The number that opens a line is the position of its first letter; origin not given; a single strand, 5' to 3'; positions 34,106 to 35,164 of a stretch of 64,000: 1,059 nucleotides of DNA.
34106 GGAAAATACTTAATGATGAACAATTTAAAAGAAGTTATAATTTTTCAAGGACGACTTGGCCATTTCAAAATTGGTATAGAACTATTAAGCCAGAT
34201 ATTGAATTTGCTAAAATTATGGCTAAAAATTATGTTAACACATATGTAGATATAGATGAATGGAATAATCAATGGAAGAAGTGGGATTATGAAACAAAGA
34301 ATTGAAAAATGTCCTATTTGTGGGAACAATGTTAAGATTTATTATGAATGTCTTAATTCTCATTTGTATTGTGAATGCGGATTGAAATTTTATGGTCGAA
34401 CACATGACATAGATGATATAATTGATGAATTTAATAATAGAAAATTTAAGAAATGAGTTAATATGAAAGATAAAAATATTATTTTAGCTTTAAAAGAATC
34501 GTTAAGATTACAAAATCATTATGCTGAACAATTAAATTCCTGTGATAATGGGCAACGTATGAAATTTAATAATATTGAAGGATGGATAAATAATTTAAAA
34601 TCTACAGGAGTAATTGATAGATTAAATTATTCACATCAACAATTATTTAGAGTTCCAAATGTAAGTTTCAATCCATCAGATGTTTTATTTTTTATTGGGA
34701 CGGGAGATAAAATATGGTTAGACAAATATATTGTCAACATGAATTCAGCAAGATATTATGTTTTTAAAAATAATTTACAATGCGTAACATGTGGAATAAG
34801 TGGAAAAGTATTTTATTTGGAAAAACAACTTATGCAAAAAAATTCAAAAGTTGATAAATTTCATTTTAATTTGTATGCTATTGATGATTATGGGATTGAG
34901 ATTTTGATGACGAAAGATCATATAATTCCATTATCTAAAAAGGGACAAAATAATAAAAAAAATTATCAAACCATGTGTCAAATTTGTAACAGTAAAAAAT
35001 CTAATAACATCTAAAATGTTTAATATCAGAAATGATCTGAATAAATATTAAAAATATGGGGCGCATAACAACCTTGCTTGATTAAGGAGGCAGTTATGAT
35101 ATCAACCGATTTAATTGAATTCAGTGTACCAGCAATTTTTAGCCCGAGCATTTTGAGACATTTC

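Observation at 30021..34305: Segmental duplication with one copy decaying into pseudogenes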

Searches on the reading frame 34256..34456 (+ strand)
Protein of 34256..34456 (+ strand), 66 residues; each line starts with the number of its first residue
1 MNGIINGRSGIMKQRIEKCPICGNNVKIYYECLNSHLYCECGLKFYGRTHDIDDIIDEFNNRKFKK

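Call 7: search_protein_families(library=pfam, proteins=[window:34256-34456:+], max_evalue=0.01)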
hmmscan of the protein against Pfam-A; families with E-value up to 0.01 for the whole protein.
window:34256-34456:+ (66 aa): 1 family
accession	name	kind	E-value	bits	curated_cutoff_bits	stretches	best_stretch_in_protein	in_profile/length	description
PF14354.12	Lar_restr_allev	-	0.0094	16.6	28.6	0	15-49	2-34/58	Restriction alleviation protein Lar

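Call 8: search_protein_families(library=phrogs, proteins=[window:34256-34456:+], max_evalue=0.01)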
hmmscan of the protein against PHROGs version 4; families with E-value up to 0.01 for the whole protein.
window:34256-34456:+ (66 aa): 1 family
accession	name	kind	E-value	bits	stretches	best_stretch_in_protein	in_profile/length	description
phrog_599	-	moron, auxiliary metabolic gene and host takeover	0.00058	21.1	1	12-63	70-127/262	Lar-like restriction alleviation protein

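Call 35: search_protein_families(library=padloc, proteins=[window:34256-34456:+], max_evalue=0.1)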
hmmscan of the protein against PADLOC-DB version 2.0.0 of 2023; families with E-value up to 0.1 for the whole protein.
window:34256-34456:+ (66 aa): 2 families
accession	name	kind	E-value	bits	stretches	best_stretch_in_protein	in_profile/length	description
PDLC05059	PDC-S64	-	0.00042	17.4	1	5-63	250-306/339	-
PDLC03469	REase_II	-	0.0052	13.8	1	16-64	91-143/522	Type II restriction enzyme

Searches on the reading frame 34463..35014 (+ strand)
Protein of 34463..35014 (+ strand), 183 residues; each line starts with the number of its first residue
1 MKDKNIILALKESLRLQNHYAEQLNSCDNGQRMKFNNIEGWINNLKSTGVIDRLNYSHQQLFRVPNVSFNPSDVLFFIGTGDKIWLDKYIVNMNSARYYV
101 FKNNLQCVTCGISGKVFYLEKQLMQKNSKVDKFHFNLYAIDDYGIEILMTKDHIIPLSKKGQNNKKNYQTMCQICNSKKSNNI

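Call 7: search_protein_families(library=pfam, proteins=[window:34463-35014:+], max_evalue=0.01)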
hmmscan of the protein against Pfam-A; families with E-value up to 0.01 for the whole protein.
window:34463-35014:+ (183 aa): 2 families
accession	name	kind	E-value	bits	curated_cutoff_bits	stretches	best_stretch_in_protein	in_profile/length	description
PF01844.29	HNH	-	8.5e-09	35.9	21.4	1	149-181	14-46/47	HNH endonuclease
PF14279.12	HNH_5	-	7.1e-08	32.7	27.5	1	149-183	13-47/56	HNH endonuclease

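Call 8: search_protein_families(library=phrogs, proteins=[window:34463-35014:+], max_evalue=0.01)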
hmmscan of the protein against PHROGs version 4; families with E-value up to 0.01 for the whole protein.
window:34463-35014:+ (183 aa): 23 families
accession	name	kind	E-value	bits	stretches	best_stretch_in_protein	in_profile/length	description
phrog_6050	-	DNA, RNA and nucleotide metabolism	1.6e-15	57.9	1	91-182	297-360/402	HNH endonuclease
phrog_23285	-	DNA, RNA and nucleotide metabolism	1.2e-12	49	1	97-182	36-124/203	HNH endonuclease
phrog_25184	-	DNA, RNA and nucleotide metabolism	1.1e-10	42.2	1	86-179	69-157/209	HNH endonuclease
phrog_8660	-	DNA, RNA and nucleotide metabolism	3.7e-09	37.9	1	98-181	118-178/196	HNH endonuclease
phrog_1271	-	DNA, RNA and nucleotide metabolism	5.7e-07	30.2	1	89-182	250-318/361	HNH endonuclease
phrog_2214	-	DNA, RNA and nucleotide metabolism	1.2e-06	28.9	1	99-181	187-238/429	HNH endonuclease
phrog_589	-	DNA, RNA and nucleotide metabolism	1.6e-06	29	1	151-181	109-140/179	HNH endonuclease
phrog_338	-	DNA, RNA and nucleotide metabolism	8e-06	26.4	1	151-182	231-262/340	HNH endonuclease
phrog_9645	-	DNA, RNA and nucleotide metabolism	2.2e-05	25.2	1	149-182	39-72/168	HNH endonuclease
phrog_35175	-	DNA, RNA and nucleotide metabolism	4.2e-05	23.9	1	98-179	38-113/262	HNH endonuclease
phrog_9545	-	DNA, RNA and nucleotide metabolism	4.5e-05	24.2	1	150-181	135-166/206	HNH endonuclease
phrog_5956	-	DNA, RNA and nucleotide metabolism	8.4e-05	23.3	1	103-181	58-109/138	HNH endonuclease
phrog_2118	-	DNA, RNA and nucleotide metabolism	0.0001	23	1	148-181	190-223/301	HNH endonuclease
phrog_16726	-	DNA, RNA and nucleotide metabolism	0.00023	22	1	148-181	109-142/308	HNH endonuclease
phrog_333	-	DNA, RNA and nucleotide metabolism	0.00036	21.7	1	152-181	51-80/138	HNH endonuclease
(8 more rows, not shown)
